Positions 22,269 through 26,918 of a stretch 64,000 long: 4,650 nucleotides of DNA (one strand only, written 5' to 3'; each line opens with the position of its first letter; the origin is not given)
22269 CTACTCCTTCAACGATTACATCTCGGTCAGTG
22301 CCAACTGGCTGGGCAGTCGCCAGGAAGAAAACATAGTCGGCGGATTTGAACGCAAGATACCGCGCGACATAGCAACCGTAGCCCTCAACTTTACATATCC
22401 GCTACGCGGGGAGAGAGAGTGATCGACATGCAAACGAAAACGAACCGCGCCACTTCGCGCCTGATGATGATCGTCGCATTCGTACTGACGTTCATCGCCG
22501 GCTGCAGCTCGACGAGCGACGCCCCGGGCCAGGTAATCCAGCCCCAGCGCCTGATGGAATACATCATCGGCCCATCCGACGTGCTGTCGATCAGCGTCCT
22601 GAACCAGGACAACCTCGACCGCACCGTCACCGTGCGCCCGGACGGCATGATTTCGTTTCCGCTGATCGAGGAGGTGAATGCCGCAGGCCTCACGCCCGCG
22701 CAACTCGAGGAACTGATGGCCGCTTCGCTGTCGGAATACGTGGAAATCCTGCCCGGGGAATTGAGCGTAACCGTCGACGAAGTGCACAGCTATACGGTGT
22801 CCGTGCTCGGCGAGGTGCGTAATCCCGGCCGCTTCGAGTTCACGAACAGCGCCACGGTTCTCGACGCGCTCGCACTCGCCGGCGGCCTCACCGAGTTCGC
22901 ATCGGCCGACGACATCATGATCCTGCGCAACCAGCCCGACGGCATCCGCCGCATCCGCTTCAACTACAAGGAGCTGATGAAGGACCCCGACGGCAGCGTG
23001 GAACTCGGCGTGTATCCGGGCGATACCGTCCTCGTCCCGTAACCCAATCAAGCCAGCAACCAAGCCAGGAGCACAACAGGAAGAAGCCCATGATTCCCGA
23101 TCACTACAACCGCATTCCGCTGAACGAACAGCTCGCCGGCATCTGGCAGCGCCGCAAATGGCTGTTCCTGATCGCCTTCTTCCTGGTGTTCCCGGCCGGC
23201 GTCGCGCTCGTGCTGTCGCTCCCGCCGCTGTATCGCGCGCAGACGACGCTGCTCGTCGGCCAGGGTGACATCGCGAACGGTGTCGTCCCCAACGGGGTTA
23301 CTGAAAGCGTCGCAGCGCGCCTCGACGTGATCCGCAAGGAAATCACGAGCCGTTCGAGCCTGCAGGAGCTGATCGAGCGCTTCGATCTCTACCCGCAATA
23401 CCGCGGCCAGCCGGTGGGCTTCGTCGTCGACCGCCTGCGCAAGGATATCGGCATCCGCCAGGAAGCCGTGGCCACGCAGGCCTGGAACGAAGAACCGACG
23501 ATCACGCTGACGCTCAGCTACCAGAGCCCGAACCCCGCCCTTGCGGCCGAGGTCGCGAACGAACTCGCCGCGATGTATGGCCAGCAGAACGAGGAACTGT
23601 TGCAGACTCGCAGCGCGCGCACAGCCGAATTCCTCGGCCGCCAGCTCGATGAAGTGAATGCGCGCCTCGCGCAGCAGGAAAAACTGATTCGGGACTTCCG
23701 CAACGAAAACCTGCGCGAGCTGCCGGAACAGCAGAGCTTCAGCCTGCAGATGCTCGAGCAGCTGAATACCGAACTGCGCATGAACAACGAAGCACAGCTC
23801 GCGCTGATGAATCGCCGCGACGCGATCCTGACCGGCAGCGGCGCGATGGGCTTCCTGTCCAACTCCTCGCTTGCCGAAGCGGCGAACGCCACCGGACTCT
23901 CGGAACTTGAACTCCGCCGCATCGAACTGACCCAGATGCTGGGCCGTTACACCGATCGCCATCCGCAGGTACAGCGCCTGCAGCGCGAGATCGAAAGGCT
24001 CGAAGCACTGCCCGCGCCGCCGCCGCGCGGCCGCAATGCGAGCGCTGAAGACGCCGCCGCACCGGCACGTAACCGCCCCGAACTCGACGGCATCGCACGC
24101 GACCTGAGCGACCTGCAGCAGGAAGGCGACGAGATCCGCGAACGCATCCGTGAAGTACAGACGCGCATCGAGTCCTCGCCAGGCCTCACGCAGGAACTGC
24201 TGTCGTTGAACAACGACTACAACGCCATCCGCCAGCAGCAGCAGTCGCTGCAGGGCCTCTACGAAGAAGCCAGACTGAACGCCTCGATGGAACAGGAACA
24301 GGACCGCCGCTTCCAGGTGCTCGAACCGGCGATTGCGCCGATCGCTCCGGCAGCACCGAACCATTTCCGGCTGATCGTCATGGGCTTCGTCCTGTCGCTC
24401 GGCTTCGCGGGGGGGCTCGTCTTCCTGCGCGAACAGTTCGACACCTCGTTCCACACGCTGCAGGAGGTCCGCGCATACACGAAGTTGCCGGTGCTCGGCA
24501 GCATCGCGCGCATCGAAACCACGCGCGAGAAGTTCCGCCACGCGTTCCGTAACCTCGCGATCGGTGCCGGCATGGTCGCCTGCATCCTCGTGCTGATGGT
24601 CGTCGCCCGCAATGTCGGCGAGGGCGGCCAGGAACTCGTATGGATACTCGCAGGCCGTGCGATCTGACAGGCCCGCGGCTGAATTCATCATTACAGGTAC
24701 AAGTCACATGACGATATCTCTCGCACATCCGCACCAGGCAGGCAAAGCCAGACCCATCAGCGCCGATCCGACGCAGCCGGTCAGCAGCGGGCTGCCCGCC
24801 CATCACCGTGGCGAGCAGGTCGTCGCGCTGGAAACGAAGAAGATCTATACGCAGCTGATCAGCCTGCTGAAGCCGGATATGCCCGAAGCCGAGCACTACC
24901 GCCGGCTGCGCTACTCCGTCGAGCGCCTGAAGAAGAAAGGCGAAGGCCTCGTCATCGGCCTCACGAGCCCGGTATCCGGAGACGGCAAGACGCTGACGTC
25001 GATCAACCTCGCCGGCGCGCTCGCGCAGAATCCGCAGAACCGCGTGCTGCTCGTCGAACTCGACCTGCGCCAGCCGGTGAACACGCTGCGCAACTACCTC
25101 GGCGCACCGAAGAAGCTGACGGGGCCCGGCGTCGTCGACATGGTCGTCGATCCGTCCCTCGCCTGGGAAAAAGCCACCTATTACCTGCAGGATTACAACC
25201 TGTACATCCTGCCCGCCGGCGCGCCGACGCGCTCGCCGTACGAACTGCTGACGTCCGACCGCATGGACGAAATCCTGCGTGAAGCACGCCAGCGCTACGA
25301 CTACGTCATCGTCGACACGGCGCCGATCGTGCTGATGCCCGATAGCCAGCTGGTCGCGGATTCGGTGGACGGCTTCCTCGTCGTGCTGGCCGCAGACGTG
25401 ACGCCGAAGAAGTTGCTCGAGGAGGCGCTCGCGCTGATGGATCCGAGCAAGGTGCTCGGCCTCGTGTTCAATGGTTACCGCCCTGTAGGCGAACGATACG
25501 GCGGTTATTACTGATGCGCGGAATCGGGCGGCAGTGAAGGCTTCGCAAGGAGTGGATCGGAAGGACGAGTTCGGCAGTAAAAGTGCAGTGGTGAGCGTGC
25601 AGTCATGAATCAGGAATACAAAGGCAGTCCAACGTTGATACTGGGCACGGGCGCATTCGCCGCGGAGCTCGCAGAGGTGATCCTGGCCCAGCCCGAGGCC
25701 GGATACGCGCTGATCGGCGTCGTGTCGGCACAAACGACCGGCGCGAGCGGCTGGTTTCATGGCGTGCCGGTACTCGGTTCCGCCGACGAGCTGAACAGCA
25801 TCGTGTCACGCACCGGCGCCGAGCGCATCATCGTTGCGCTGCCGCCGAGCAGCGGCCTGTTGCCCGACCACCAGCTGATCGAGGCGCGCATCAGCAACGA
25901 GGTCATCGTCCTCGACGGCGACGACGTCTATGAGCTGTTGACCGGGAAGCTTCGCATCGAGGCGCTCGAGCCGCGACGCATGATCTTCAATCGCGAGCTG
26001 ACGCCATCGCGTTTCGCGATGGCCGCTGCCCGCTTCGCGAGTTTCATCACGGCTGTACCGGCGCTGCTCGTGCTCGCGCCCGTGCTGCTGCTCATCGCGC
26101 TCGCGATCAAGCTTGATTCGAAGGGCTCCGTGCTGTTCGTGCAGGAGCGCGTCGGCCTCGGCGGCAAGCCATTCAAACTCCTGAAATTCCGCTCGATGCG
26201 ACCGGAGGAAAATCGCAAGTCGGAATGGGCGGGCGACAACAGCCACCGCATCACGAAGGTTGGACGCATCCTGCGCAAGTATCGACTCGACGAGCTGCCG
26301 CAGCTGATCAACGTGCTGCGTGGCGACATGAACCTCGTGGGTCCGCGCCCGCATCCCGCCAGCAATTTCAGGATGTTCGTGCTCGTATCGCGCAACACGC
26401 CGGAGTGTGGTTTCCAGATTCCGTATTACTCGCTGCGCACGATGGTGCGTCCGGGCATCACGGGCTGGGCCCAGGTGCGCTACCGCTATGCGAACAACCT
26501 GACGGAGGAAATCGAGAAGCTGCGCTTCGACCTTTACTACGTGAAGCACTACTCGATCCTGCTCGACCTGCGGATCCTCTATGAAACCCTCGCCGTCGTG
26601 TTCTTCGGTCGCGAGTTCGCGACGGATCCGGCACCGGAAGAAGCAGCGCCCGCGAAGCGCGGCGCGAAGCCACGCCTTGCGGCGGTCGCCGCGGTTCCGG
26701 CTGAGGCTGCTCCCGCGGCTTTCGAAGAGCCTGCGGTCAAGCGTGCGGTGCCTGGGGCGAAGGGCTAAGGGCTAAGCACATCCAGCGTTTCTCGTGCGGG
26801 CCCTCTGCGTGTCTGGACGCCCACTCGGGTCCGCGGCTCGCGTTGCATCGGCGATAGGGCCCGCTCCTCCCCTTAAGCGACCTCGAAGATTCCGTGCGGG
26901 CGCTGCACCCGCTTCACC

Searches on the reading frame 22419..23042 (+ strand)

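Call 14: search_protein_families(library=ncbifam, proteins=[window:22419-23042:+], max_evalue=1e-8)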
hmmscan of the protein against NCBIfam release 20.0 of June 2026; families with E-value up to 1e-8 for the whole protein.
window:22419-23042:+ (207 aa): 4 families
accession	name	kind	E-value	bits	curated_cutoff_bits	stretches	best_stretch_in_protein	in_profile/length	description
TIGR03027.2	pepcterm_export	equivalog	1.5e-39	135.4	180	1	47-207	2-165/169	XrtA/PEP-CTERM system exopolysaccharide export protein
NF041843.1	EpsY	equivalog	1.5e-35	122.4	320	1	39-206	44-210/211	exopolysaccharide export protein EpsY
TIGR03028.1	EpsE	equivalog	1.5e-25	90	262.65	1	47-206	1-159/239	polysaccharide export protein EpsE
NF011658.0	PRK15078.1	subfamily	8.6e-16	57.7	333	1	46-207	83-250/380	polysaccharide export protein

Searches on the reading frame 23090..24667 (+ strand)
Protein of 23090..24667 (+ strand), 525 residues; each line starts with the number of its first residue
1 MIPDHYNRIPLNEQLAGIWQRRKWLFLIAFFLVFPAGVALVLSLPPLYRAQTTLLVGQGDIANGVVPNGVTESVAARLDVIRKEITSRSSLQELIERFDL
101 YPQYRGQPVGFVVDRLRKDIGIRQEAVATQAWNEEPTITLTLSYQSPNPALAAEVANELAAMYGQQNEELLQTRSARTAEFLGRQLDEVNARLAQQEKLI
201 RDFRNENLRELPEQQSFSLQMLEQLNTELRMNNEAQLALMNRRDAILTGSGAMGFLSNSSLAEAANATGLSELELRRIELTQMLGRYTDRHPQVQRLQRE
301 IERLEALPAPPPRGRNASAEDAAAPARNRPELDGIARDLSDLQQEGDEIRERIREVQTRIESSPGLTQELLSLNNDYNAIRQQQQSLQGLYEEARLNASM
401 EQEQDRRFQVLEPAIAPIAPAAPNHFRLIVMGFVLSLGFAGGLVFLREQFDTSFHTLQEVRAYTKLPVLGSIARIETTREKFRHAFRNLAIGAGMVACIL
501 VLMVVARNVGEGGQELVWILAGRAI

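Call 12: search_protein_families(library=pfam, proteins=[window:23090-24667:+], max_evalue=0.00001)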
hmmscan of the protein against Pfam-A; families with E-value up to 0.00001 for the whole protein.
window:23090-24667:+ (525 aa): 0 families

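Call 61: search_protein_families(library=pfam, proteins=[window:23090-24667:+], max_evalue=0.01)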
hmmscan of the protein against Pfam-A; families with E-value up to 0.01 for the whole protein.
window:23090-24667:+ (525 aa): 2 families
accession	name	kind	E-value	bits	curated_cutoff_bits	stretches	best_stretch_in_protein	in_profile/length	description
PF02706.20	Wzz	-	0.00027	21.6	25.5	1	14-93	8-86/91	Chain length determinant protein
PF12130.13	bMERB_dom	-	0.0015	19.1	24.6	1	331-401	4-74/134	Bivalent Mical/EHBP Rab binding domain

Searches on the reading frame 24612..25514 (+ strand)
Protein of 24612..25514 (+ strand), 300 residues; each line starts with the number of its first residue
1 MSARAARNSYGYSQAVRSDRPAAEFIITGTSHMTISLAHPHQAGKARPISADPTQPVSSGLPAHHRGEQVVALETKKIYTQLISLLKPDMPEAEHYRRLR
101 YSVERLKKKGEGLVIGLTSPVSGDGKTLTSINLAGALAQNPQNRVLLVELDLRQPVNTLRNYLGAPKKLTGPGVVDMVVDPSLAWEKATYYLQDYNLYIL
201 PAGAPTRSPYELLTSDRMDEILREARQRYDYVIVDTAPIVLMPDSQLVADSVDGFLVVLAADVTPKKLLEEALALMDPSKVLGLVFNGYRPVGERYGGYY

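Call 12: search_protein_families(library=pfam, proteins=[window:24612-25514:+], max_evalue=0.00001)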
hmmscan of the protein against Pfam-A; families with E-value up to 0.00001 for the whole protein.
window:24612-25514:+ (300 aa): 2 families
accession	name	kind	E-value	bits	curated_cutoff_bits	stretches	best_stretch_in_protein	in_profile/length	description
PF13614.12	AAA_31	-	2.3e-09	37.9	27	1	122-240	11-129/177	AAA domain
PF01656.29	CbiA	-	2.2e-06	28.1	25.4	1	117-290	3-84/125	CobQ/CobB/MinD/ParA nucleotide binding domain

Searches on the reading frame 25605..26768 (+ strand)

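Call 12: search_protein_families(library=pfam, proteins=[window:25605-26768:+], max_evalue=0.00001)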
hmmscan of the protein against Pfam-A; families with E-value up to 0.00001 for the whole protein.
window:25605-26768:+ (387 aa): 2 families
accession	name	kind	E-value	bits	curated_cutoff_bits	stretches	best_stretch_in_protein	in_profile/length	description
PF02397.22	Bac_transf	-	3.7e-61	206.2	27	1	143-333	2-178/179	Bacterial sugar transferase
PF13727.12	CoA_binding_3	-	6.6e-07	29.9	25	1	12-81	82-151/175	CoA-binding domain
